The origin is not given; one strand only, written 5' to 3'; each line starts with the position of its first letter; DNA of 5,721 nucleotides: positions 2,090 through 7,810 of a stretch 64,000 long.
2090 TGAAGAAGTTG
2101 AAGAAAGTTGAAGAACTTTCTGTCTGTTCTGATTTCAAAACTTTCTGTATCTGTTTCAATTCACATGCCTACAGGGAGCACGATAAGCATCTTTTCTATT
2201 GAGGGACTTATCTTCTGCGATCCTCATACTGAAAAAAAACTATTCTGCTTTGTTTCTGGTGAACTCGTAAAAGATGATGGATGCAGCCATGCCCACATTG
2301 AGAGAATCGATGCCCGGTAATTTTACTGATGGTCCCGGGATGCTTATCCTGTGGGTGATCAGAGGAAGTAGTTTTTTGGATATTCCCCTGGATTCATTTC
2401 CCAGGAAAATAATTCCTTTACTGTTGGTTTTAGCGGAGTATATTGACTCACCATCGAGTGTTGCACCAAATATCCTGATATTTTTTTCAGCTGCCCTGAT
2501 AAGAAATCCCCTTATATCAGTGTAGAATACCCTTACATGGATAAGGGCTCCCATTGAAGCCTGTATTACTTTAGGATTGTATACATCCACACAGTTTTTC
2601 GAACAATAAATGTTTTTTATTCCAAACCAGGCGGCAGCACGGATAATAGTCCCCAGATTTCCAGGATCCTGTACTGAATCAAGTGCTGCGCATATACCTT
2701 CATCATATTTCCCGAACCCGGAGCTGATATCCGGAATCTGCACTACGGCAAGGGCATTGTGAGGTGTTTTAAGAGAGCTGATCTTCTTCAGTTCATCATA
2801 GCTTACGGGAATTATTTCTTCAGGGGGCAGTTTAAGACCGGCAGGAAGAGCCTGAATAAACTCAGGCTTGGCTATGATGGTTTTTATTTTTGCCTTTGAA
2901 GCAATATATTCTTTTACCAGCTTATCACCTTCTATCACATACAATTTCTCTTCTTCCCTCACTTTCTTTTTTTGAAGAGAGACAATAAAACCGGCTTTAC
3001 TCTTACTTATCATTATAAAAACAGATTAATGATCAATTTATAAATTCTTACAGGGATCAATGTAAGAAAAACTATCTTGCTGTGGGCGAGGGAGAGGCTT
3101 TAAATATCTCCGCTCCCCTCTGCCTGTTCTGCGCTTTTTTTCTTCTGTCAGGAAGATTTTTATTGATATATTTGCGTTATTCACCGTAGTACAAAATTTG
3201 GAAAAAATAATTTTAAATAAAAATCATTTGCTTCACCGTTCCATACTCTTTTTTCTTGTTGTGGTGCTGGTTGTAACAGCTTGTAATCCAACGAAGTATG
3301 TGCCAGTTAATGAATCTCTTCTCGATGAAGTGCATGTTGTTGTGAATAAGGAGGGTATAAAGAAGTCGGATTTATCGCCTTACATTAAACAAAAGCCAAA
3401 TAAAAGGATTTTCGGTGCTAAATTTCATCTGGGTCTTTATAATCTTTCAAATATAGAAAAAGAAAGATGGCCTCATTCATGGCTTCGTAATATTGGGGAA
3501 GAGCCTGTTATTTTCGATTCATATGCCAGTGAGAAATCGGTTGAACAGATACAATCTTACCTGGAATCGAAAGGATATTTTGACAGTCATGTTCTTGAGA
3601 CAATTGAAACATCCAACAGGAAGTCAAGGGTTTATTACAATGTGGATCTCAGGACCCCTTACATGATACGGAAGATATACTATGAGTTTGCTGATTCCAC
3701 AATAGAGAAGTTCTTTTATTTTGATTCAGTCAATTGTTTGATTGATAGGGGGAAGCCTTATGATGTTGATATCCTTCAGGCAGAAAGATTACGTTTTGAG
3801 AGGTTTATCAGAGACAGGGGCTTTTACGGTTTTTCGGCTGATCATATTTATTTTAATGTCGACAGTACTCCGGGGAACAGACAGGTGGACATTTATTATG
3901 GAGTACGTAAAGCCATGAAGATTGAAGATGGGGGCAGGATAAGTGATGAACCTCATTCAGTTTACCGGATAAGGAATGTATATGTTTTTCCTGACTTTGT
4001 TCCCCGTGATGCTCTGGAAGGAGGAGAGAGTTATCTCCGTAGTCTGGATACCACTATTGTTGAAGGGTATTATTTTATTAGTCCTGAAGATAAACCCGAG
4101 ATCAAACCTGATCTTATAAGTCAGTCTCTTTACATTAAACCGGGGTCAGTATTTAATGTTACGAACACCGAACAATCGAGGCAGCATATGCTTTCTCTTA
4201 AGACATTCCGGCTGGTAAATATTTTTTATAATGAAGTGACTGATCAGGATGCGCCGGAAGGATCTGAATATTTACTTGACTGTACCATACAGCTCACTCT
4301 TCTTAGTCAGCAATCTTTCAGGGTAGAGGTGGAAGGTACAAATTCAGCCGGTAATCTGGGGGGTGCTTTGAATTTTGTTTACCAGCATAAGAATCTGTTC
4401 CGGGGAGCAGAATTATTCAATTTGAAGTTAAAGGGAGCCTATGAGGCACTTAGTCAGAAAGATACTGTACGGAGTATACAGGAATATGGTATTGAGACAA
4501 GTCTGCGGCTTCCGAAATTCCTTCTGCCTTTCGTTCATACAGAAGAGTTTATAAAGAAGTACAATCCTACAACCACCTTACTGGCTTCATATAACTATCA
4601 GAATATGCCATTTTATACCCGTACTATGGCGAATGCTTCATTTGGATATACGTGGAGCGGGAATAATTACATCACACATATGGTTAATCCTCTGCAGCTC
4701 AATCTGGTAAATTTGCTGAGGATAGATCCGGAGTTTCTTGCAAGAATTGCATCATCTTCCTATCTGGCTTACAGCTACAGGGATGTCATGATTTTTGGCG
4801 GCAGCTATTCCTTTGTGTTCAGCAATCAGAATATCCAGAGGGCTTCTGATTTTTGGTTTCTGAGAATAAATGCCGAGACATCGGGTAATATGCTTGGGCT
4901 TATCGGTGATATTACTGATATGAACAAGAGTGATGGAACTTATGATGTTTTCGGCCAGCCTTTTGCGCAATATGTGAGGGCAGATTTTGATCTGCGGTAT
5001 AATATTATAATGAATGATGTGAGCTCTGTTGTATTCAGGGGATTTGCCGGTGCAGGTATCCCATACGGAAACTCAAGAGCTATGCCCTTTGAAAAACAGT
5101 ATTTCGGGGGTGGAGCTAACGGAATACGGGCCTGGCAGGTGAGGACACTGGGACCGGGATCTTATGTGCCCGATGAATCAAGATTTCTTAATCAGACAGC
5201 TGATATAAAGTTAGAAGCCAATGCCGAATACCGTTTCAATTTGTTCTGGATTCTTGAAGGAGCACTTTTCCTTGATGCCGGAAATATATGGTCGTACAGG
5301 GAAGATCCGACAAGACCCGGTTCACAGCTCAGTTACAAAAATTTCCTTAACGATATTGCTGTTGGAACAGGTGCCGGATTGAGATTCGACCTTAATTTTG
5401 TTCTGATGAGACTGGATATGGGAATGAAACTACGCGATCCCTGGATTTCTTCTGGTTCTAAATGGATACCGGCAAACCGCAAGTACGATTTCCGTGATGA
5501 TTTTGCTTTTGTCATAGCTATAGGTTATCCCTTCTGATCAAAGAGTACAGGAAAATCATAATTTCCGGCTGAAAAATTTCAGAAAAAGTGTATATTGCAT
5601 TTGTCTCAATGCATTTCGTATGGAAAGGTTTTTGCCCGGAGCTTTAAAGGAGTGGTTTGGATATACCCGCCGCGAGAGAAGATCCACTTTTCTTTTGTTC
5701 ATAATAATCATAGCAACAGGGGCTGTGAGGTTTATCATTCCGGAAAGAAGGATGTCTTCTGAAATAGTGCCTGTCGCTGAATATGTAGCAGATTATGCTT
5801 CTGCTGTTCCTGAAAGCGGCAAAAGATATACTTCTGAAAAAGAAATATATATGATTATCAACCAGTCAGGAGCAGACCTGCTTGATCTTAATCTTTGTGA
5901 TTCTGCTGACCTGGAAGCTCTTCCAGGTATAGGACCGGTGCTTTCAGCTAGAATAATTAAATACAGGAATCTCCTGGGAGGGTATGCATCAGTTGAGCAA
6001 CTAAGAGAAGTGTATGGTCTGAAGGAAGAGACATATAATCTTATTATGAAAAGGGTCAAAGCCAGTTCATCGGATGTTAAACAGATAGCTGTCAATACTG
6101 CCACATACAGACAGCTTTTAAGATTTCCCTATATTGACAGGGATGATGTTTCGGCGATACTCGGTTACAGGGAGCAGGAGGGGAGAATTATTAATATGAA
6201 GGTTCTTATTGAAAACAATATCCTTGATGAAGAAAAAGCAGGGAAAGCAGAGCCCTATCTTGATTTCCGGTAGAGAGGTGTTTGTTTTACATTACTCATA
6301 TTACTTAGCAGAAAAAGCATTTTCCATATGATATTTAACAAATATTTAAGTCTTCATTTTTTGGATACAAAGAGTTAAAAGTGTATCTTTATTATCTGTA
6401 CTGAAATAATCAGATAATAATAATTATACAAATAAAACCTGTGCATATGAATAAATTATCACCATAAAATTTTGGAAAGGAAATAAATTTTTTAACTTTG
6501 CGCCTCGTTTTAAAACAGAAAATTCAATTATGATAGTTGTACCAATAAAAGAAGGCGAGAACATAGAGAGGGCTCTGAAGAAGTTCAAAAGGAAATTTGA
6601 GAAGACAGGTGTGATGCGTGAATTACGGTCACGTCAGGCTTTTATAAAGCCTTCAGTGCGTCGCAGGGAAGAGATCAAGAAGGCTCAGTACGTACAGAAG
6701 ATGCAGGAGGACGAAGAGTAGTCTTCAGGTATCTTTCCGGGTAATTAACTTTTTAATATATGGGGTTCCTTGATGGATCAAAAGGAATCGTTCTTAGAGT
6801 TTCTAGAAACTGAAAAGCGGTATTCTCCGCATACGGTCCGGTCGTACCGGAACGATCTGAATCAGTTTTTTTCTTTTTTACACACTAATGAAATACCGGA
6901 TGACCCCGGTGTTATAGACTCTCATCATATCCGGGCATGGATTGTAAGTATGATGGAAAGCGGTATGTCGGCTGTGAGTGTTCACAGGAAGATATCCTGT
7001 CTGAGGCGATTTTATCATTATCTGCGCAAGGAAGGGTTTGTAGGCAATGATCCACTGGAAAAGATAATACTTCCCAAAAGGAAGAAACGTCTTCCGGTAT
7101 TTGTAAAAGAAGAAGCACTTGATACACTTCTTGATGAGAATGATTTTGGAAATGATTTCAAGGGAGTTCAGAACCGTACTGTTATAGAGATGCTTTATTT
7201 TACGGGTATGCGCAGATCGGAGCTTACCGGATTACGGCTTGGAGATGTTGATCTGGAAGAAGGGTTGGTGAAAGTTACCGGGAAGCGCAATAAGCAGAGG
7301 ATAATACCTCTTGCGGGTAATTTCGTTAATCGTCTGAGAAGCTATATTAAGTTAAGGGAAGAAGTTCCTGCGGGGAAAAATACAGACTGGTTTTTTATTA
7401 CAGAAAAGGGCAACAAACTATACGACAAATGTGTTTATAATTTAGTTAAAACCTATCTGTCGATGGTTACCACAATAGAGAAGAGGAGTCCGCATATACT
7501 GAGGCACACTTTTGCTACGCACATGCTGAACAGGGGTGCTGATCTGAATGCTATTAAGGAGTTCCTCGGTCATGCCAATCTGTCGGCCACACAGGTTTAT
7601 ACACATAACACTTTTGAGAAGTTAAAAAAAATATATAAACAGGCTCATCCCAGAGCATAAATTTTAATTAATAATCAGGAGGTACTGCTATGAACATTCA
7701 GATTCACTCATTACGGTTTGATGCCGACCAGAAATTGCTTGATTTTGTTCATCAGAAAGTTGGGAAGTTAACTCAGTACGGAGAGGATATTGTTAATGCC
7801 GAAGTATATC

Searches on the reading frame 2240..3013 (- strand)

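Call 56: search_protein_families(library=pfam, proteins=[window:2240-3013:-], max_evalue=0.00001)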
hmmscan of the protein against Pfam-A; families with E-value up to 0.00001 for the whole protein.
window:2240-3013:- (257 aa): 2 families
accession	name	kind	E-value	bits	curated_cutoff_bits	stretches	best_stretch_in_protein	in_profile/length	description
PF00588.24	SpoU_methylase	-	1.7e-32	112.9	29.7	1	109-249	4-142/142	SpoU rRNA Methylase family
PF22435.1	MRM3-like_sub_bind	-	4.1e-15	56.4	27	1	10-89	7-84/84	MRM3-like substrate binding domain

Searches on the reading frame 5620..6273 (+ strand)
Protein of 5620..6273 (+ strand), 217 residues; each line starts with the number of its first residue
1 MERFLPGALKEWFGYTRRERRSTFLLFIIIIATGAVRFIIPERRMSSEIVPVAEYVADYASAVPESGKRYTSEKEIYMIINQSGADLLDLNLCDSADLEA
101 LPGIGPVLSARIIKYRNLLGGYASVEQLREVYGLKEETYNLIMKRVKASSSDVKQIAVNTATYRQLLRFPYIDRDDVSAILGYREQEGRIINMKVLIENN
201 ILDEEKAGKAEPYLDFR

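Call 56: search_protein_families(library=pfam, proteins=[window:5620-6273:+], max_evalue=0.00001)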
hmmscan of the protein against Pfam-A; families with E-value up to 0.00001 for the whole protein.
window:5620-6273:+ (217 aa): 1 family
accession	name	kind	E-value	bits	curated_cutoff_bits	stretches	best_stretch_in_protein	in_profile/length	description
PF12836.13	HHH_3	-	8.7e-24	83.8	27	1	87-145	5-63/65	Helix-hairpin-helix motif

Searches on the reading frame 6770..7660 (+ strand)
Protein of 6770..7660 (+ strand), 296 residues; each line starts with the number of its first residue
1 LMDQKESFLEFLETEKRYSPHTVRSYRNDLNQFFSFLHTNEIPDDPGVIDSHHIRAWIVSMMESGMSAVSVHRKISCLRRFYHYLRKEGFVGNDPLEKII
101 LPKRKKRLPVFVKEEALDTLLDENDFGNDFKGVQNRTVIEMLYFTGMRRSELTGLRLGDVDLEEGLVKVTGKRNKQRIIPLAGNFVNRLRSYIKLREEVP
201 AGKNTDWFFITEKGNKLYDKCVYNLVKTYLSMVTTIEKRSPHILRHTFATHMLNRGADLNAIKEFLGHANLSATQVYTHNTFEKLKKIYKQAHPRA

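Call 56: search_protein_families(library=pfam, proteins=[window:6770-7660:+], max_evalue=0.00001)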
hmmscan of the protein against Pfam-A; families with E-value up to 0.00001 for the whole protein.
window:6770-7660:+ (296 aa): 3 families
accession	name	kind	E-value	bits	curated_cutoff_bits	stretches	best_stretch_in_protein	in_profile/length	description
PF00589.27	Phage_integrase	-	1.7e-39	135.8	27.1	1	114-283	5-171/172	Phage integrase family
PF02899.23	Phage_int_SAM_1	-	2.2e-20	73.1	22.3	1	6-89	2-83/83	Phage integrase, N-terminal SAM-like domain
PF13495.12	Phage_int_SAM_4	-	2.9e-06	28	27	0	6-86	3-79/85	Phage integrase, N-terminal SAM-like domain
